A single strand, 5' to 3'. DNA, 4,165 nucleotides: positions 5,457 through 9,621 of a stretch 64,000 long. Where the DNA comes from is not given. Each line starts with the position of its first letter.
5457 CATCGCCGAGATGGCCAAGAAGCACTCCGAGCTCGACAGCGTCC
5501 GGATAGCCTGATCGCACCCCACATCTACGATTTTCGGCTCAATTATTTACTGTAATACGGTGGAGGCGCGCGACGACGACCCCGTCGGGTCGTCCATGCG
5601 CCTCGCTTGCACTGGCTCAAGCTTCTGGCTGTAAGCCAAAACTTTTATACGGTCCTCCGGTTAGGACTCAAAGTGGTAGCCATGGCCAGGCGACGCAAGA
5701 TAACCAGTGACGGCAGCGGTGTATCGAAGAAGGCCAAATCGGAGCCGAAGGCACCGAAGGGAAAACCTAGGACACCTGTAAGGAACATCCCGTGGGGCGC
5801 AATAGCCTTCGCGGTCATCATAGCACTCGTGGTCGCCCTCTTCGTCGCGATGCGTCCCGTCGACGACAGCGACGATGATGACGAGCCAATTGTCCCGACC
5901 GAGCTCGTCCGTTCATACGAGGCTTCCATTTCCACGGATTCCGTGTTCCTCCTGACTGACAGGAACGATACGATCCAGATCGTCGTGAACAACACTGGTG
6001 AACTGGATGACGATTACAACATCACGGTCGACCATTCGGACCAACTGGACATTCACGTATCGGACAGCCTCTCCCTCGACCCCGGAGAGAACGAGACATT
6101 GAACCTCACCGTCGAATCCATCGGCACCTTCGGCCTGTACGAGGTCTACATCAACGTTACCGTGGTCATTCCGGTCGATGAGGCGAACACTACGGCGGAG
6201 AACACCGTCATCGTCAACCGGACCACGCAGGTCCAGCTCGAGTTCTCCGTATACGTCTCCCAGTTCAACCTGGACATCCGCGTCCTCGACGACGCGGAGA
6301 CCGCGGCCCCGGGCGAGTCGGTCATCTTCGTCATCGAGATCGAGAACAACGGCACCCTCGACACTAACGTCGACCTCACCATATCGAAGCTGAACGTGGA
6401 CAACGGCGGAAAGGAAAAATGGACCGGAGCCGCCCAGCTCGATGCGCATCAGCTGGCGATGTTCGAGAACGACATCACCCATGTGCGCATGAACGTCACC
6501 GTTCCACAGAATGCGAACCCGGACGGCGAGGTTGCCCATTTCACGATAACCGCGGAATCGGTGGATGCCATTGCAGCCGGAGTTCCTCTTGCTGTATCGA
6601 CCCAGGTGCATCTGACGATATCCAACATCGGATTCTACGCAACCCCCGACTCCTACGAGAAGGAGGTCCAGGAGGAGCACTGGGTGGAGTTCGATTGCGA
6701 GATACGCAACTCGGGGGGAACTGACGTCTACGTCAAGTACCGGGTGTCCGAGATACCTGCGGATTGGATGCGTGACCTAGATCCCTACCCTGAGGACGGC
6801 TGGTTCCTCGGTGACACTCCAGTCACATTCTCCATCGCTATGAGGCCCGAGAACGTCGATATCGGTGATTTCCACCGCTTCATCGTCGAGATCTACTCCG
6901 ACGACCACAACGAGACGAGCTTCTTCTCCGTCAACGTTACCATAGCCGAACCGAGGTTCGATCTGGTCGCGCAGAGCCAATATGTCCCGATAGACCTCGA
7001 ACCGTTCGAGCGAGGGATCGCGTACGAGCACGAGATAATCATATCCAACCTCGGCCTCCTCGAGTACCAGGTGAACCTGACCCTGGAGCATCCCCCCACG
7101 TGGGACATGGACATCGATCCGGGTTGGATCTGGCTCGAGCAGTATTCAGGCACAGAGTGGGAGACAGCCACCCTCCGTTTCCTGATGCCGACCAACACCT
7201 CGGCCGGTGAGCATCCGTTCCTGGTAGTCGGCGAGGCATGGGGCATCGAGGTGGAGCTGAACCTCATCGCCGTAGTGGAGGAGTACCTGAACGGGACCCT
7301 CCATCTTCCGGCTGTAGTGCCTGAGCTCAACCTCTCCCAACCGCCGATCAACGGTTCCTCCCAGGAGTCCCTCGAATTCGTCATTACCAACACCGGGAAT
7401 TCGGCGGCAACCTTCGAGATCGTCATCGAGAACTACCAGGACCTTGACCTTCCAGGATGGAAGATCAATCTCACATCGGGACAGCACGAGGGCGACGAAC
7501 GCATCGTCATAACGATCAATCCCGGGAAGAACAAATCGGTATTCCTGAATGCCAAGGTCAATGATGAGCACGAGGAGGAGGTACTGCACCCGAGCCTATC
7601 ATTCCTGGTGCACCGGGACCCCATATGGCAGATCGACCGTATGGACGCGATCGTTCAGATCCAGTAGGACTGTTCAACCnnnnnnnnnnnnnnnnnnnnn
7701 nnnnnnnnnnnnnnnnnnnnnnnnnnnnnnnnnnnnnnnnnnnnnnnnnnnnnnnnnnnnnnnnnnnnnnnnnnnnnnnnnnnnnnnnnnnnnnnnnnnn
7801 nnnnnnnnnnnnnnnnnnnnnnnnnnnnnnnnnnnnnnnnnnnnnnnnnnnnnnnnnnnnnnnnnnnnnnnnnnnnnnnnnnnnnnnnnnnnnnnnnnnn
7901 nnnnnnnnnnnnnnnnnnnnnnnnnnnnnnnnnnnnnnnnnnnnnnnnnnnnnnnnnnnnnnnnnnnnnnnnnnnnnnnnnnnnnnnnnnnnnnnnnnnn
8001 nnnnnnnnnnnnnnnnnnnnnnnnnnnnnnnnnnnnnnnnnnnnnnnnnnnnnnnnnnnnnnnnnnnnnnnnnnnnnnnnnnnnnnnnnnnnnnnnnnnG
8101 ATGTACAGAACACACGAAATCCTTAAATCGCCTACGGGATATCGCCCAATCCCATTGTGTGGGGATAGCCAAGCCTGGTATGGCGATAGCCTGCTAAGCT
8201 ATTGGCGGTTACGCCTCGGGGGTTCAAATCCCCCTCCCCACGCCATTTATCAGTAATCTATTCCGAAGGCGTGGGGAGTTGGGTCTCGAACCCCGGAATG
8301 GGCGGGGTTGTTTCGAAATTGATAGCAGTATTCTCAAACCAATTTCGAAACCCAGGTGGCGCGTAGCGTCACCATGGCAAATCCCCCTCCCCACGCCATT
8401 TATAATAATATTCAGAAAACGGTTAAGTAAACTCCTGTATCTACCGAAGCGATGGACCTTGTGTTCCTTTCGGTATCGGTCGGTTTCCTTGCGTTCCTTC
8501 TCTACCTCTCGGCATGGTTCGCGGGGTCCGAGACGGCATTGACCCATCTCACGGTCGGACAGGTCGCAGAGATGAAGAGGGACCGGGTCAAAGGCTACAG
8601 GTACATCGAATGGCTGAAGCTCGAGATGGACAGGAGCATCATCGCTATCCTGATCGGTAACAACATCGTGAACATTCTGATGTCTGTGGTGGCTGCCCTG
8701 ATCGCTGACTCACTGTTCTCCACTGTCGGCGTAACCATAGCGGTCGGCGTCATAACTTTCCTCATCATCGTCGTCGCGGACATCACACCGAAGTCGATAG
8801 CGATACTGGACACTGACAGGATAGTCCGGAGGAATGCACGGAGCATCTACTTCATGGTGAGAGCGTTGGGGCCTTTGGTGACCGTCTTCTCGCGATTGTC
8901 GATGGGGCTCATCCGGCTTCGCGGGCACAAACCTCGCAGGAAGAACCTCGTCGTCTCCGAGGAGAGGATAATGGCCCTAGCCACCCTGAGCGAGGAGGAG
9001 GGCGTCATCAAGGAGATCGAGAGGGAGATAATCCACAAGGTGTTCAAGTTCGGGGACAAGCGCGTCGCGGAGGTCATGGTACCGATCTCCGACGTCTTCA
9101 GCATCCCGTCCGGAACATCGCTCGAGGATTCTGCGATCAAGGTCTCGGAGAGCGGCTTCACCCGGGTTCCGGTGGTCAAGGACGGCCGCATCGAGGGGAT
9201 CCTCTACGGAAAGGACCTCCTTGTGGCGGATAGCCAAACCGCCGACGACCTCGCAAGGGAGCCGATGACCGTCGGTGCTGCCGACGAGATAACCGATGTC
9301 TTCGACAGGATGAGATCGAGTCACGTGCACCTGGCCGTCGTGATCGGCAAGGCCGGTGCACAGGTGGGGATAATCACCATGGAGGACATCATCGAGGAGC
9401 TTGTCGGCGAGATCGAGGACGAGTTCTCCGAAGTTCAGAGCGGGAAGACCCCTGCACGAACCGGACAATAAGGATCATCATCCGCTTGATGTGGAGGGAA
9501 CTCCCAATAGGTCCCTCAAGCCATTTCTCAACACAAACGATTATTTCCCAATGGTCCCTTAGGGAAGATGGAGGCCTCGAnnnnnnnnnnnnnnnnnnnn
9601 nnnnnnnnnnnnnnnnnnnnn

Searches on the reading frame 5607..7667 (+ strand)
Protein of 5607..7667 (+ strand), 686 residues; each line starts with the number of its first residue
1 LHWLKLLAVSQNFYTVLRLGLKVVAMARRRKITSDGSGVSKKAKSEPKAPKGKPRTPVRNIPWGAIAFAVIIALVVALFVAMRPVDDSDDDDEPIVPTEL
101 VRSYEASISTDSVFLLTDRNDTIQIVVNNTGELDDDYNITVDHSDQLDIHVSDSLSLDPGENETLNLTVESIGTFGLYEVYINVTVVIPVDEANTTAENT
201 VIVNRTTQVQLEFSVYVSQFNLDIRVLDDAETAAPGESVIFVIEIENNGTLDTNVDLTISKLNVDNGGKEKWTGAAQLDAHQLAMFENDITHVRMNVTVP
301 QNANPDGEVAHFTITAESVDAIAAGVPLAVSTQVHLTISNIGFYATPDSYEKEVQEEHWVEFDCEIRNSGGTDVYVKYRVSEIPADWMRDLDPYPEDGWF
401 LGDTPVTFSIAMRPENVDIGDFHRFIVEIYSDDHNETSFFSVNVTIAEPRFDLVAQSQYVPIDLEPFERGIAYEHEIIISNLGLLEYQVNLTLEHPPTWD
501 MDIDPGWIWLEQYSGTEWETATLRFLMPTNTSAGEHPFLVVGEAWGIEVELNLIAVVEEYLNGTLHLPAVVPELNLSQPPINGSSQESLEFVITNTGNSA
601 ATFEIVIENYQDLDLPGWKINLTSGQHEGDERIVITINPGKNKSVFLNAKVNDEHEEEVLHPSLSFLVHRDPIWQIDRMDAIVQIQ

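Call 7: search_protein_families(library=pfam, proteins=[window:5607-7667:+])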
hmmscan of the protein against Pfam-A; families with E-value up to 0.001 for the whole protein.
window:5607-7667:+ (686 aa): 3 families
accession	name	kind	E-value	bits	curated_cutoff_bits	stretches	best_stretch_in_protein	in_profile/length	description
PF11614.14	FixG_C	-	8e-05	23.2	25.6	0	126-171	38-85/119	IG-like fold at C-terminal of FixG, putative oxidoreductase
PF23619.1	Ig_VWA7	-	0.00012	22.7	27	0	229-321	8-89/104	VWA7 Ig-like domain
PF22544.2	HYDIN_VesB_CFA65-like_Ig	-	0.00043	20.9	25.5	0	574-606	10-40/100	HYDIN/CFA65/VesB-like, Ig-like domain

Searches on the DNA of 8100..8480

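Call 69: search_rna_families(source=window, start=8100, end=8480, threshold=evalue, max_evalue=10, show_alignments=3)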
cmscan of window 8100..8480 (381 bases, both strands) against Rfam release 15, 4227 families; matches with E-value up to 10: 17.
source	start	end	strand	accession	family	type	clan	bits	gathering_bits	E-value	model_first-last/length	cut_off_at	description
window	8159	8242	+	RF00005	tRNA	Gene; tRNA;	CL00001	60.9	29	5.8e-13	1-71/71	no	tRNA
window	8194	8242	-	RF04351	Plastid-psbl-rps4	Cis-reg;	-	29.5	68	0.00023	1-53/53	no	Plastid-psbl-rps4 3UTR RNA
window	8216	8297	-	RF04096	mir-4433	Gene; miRNA;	-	25.8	77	0.0056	1-83/83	no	mir-4433 microRNA precursor family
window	8216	8297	+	RF04096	mir-4433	Gene; miRNA;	-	24.4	77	0.013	1-83/83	no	mir-4433 microRNA precursor family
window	8215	8298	-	RF03498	mir-3145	Gene; miRNA;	-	20.3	98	0.18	1-84/84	no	mir-3145 microRNA precursor family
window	8216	8295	-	RF03398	mir-3552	Gene; miRNA;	-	19.6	120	0.19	1-105/105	no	mir-3552 microRNA precursor family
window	8210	8306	+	RF00984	mir-576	Gene; miRNA;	-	18.7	99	0.24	1-90/90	no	mir-576 microRNA precursor family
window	8218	8295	+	RF03251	mir-4446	Gene; miRNA;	-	16.5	79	1.3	1-82/82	no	mir-4446 microRNA precursor family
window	8302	8398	-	RF01797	fstAT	Gene; antitoxin;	-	16.5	72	2.6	1-94/94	no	Fst antitoxin sRNA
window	8205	8304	-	RF03645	mir-9080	Gene; miRNA;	-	16.2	100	1.6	1-108/108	no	mir-9080 microRNA precursor family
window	8212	8298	+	RF03422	mir-637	Gene; miRNA;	-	15.8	71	2.5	1-90/90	no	mir-637 microRNA precursor family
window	8217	8289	+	RF04321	tmRNA_permuted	Gene;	-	15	47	0.46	35-105/213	no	permuted transfer-messenger RNA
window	8212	8301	+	RF04062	MIR949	Gene; miRNA;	-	14.8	100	5.4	1-106/106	no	MIR949 microRNA precursor family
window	8304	8353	-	RF03339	mir-3047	Gene; miRNA;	-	14.6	53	5.8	1-61/61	no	mir-3047 microRNA precursor family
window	8178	8243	-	RF04354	Plastid-ycf2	Cis-reg;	-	14.5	65.7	3.7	1-75/75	no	Plastid-ycf2 5UTR RNA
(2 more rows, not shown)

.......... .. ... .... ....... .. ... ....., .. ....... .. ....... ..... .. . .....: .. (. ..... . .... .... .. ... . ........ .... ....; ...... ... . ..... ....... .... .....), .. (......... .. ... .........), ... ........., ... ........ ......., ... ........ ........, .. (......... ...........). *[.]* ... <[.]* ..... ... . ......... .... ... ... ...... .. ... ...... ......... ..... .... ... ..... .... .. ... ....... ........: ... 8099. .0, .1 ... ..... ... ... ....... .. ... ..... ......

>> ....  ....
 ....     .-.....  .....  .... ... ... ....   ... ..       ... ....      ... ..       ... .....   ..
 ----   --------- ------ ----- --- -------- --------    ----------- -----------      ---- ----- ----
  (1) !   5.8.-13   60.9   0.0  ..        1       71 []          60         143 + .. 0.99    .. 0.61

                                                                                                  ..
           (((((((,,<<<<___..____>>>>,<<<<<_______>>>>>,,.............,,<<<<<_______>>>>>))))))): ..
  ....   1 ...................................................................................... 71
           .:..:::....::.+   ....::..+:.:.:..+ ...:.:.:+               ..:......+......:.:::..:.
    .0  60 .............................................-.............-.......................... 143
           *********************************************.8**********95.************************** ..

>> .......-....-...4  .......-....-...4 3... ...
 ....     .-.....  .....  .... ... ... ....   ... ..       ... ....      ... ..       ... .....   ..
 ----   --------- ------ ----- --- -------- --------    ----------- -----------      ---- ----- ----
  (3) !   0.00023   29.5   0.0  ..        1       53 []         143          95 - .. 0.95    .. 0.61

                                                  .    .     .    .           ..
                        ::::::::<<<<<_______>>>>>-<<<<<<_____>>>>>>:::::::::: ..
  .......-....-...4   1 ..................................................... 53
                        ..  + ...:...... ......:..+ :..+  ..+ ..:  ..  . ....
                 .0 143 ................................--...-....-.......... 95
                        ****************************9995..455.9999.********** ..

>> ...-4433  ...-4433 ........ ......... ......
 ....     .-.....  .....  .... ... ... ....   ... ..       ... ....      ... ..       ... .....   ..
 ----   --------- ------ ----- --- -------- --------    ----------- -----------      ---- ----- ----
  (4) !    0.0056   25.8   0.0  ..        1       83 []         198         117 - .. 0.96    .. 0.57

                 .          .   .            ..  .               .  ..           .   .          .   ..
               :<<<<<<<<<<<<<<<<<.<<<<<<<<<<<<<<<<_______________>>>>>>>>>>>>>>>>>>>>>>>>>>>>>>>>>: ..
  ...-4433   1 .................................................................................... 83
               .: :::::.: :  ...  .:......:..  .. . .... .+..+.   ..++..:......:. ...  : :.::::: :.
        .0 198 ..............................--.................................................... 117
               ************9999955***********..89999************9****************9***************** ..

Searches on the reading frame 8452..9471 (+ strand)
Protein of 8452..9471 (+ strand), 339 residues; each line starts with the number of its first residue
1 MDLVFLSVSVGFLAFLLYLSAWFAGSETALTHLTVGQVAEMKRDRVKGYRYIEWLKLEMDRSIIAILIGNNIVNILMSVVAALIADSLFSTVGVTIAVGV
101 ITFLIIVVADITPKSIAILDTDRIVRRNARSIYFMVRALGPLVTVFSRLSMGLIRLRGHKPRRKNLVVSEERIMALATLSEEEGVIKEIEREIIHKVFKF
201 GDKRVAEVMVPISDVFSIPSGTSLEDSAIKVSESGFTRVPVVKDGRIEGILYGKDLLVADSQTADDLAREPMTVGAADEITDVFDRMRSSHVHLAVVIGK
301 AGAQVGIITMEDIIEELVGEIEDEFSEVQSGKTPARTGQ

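Call 7: search_protein_families(library=pfam, proteins=[window:8452-9471:+])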
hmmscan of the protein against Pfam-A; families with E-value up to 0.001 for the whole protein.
window:8452-9471:+ (339 aa): 2 families
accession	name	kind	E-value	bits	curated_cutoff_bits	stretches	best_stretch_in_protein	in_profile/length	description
PF01595.25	CNNM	-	1.8e-40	138.9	28.4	1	13-188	3-179/181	Cyclin M transmembrane N-terminal domain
PF00571.33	CBS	-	8.5e-17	61.7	24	2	205-259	1-54/57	CBS domain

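Call 36: list_cluster_members(proteins=[window:8452-9471:+, window:21406-27492:+, window:27497-28357:-, window:28390-29781:+, window:29783-31147:+, window:31162-31875:+, window:31876-32397:+, window:33697-34647:-, window:36048-38858:+, window:53443-54219:+])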
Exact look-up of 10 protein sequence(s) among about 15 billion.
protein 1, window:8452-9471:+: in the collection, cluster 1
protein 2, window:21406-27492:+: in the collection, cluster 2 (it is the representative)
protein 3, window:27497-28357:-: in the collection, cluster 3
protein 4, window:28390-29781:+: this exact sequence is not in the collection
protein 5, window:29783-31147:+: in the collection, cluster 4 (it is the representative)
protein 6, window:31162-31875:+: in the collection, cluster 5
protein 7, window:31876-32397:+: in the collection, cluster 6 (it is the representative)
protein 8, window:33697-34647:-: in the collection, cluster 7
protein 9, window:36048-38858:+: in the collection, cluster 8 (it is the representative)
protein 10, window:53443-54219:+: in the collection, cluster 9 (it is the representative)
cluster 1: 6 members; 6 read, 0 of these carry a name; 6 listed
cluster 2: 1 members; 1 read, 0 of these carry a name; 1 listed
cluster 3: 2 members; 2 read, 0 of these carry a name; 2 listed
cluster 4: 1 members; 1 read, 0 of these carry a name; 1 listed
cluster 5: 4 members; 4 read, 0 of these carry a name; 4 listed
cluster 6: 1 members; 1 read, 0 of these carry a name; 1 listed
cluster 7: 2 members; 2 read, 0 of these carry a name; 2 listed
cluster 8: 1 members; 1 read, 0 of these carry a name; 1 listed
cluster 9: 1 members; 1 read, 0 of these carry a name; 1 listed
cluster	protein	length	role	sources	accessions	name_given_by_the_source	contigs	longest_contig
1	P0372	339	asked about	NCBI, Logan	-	-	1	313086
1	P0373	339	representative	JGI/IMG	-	-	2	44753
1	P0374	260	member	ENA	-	-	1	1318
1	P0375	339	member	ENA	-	-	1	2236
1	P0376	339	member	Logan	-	-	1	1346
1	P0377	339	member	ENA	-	-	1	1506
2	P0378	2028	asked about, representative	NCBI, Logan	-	-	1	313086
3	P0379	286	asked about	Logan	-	-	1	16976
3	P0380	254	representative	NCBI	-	-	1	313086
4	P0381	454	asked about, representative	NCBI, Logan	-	-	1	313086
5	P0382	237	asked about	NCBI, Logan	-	-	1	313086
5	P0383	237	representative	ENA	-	-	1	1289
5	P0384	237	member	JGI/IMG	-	-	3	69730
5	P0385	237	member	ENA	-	-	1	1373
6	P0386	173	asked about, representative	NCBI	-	-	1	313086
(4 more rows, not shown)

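Call 37: find_encoding_contigs(protein=P0373, flank=10000, max_places=3)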
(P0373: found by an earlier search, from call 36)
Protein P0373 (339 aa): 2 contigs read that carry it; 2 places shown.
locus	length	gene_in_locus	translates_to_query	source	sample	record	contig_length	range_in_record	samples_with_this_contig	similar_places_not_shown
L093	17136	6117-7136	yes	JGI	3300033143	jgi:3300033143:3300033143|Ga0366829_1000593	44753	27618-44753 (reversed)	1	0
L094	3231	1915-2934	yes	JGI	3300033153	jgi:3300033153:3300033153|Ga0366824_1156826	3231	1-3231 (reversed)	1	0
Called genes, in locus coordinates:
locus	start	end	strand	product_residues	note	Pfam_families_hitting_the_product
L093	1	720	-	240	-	?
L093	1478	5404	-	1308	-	-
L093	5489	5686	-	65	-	-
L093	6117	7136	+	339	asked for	PF01595:CNNM, PF00571:CBS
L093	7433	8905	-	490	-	-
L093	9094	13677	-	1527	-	PF22842:Pel9A-like_beta_helix, PF05048:NosD, PF13229:Beta_helix, PF05048:NosD, PF13229:Beta_helix, PF05048:NosD, PF13229:Beta_helix, PF05048:NosD, +6 more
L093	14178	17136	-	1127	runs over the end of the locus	PF05048:NosD, PF13229:Beta_helix, PF05048:NosD, PF13229:Beta_helix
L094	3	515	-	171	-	?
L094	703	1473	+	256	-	PF00413:Peptidase_M10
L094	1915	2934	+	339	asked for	PF01595:CNNM, PF00571:CBS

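Call 38: find_encoding_contigs(protein=P0384, flank=10000, max_places=3)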
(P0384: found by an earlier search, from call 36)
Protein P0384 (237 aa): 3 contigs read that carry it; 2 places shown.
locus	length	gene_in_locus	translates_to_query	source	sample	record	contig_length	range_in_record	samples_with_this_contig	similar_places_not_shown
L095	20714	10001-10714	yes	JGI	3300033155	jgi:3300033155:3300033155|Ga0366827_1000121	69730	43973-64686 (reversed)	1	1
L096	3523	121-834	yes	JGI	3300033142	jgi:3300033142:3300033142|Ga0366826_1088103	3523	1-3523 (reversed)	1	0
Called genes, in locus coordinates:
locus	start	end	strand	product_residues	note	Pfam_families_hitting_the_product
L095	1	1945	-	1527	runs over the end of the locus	PF22842:Pel9A-like_beta_helix, PF05048:NosD, PF13229:Beta_helix, PF05048:NosD, PF13229:Beta_helix, PF05048:NosD, PF13229:Beta_helix, PF05048:NosD, +4 more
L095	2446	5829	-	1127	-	PF05048:NosD, PF13229:Beta_helix, PF05048:NosD, PF13229:Beta_helix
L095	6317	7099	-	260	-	PF00561:Abhydrolase_1, PF00975:Thioesterase (weak), PF12146:Hydrolase_4, PF20408:Abhydrolase_11 (faint), PF12697:Abhydrolase_6, PF12695:Abhydrolase_5 (faint)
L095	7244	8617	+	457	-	PF01523:PmbA_TldD_1st, PF19290:PmbA_TldD_2nd, PF19289:PmbA_TldD_3rd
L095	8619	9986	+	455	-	PF01523:PmbA_TldD_1st, PF19290:PmbA_TldD_2nd (weak), PF19289:PmbA_TldD_3rd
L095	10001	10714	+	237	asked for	PF01209:Ubie_methyltran (faint), PF13489:Methyltransf_23, PF13847:Methyltransf_31 (weak), PF08241:Methyltransf_11, PF08242:Methyltransf_12, PF13649:Methyltransf_25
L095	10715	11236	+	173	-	PF02572:CobA_CobO_BtuR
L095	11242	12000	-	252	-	PF00226:DnaJ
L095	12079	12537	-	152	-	PF00731:AIRC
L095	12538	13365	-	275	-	PF06745:ATPase, PF23442:DUF7125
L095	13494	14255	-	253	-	-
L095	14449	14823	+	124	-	PF01849:NAC, PF19026:UBA_HYPK (weak)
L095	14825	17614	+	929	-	PF03176:MMPL, PF00873:ACR_tran (weak), PF02355:SecD_SecF_C, PF02460:Patched, PF12349:Sterol-sensing, PF00873:ACR_tran (weak), PF03176:MMPL, PF02460:Patched (weak), +1 more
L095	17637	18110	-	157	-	-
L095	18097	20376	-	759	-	PF00708:Acylphosphatase, PF07503:zf-HYPF, PF01300:Sua5_yciO_yrdC, PF17788:HypF_C, PF22521:HypF_C_2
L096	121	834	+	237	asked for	PF01209:Ubie_methyltran (faint), PF13489:Methyltransf_23, PF13847:Methyltransf_31 (weak), PF08241:Methyltransf_11, PF08242:Methyltransf_12, PF13649:Methyltransf_25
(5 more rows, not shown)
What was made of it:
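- Tried and rejected: The flank was recovered instead through 90%-cluster mates of CNNM and the methyltransferase (calls 36-38).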
